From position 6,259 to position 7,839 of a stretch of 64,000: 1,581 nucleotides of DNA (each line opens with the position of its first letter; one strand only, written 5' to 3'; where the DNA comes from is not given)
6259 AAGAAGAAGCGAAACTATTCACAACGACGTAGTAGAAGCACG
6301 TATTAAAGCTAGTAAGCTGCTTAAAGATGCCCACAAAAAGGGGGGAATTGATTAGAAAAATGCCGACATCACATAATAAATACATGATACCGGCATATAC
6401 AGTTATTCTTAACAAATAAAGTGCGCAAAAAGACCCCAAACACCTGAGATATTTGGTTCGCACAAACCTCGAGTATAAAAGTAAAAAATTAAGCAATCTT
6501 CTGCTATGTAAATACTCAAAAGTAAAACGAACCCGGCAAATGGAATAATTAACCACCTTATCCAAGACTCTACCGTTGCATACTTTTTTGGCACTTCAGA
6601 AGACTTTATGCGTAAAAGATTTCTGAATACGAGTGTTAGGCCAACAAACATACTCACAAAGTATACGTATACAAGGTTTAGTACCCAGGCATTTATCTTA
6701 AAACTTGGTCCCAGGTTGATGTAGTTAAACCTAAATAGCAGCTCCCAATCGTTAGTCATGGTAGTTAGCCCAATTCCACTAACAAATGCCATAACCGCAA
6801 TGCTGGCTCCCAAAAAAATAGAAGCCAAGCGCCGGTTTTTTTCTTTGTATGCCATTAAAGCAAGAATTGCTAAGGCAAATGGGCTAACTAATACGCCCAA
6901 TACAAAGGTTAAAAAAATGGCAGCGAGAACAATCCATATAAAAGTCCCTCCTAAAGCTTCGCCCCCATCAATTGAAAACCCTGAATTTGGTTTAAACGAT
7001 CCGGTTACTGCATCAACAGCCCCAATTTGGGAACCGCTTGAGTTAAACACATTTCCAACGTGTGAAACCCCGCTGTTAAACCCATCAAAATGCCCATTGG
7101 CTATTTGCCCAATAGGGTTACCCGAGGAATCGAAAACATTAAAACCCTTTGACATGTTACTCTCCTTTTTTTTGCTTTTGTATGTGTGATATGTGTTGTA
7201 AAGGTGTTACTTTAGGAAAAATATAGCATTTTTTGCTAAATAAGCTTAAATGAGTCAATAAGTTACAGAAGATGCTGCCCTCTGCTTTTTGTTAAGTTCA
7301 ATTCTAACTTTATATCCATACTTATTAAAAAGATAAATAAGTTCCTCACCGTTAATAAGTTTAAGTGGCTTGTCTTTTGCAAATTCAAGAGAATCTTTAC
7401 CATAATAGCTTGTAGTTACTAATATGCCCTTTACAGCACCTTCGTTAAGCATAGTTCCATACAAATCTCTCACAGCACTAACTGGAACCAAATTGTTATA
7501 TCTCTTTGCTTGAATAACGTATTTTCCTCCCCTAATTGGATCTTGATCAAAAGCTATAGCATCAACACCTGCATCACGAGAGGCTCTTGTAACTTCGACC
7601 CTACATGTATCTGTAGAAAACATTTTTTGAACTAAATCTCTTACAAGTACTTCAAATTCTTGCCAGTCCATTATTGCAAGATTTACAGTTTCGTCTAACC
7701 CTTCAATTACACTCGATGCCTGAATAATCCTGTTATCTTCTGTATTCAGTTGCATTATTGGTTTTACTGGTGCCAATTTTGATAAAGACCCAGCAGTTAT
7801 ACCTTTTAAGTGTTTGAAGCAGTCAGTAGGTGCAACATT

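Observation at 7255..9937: Mrr-type nuclease with large unknown N-terminal region, co-oriented with a divergent D-Ala-D-Ala-ligase-like ATP-grasp enzyme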

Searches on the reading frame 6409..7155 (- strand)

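Call 6: search_protein_families(library=pfam, proteins=[window:6409-7155:-], max_evalue=0.01)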
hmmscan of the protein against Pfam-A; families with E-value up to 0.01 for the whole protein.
window:6409-7155:- (248 aa): 1 family
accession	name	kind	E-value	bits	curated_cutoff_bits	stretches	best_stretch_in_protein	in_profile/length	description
PF12396.14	DUF3659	-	0.0027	18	24.8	1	6-50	13-58/61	Protein of unknown function (DUF3659)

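Call 7: search_protein_families(library=padloc, proteins=[window:6409-7155:-], max_evalue=0.01)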
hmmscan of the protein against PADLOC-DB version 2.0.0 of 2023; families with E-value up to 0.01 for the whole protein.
window:6409-7155:- (248 aa): 0 families

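Call 8: search_protein_families(library=ncbifam, proteins=[window:6409-7155:-], max_evalue=0.01)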
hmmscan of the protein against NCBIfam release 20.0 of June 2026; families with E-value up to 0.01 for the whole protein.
window:6409-7155:- (248 aa): 0 families

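Call 32: search_protein_families(library=phrogs, proteins=[window:6409-7155:-], max_evalue=0.001)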
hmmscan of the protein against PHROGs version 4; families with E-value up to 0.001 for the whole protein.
window:6409-7155:- (248 aa): 0 families

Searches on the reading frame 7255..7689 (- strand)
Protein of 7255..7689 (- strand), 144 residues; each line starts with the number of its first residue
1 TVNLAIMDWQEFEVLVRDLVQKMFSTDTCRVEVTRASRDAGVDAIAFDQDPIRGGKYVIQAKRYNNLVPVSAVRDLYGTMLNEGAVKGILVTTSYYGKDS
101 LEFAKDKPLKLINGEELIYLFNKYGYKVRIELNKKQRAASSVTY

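Call 77: search_solved_structures(query=window:7255-7689:-, max_evalue=5, show_alignments=3)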
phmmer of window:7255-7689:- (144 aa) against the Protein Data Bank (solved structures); distinct sequences matched with E-value up to 5: 4.
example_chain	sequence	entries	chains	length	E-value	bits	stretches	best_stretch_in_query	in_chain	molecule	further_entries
4oc8_A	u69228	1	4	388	0.0067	19.5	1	21-128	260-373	restriction endonuclease AspBHI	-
7dwn_A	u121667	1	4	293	0.24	14.5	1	32-102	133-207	Predicted DNA-binding transcriptional regulator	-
7dwo_A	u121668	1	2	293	0.25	14.4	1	32-102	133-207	Predicted DNA-binding transcriptional regulator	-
9flz_A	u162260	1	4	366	0.7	13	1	64-111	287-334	alcohol dehydrogenase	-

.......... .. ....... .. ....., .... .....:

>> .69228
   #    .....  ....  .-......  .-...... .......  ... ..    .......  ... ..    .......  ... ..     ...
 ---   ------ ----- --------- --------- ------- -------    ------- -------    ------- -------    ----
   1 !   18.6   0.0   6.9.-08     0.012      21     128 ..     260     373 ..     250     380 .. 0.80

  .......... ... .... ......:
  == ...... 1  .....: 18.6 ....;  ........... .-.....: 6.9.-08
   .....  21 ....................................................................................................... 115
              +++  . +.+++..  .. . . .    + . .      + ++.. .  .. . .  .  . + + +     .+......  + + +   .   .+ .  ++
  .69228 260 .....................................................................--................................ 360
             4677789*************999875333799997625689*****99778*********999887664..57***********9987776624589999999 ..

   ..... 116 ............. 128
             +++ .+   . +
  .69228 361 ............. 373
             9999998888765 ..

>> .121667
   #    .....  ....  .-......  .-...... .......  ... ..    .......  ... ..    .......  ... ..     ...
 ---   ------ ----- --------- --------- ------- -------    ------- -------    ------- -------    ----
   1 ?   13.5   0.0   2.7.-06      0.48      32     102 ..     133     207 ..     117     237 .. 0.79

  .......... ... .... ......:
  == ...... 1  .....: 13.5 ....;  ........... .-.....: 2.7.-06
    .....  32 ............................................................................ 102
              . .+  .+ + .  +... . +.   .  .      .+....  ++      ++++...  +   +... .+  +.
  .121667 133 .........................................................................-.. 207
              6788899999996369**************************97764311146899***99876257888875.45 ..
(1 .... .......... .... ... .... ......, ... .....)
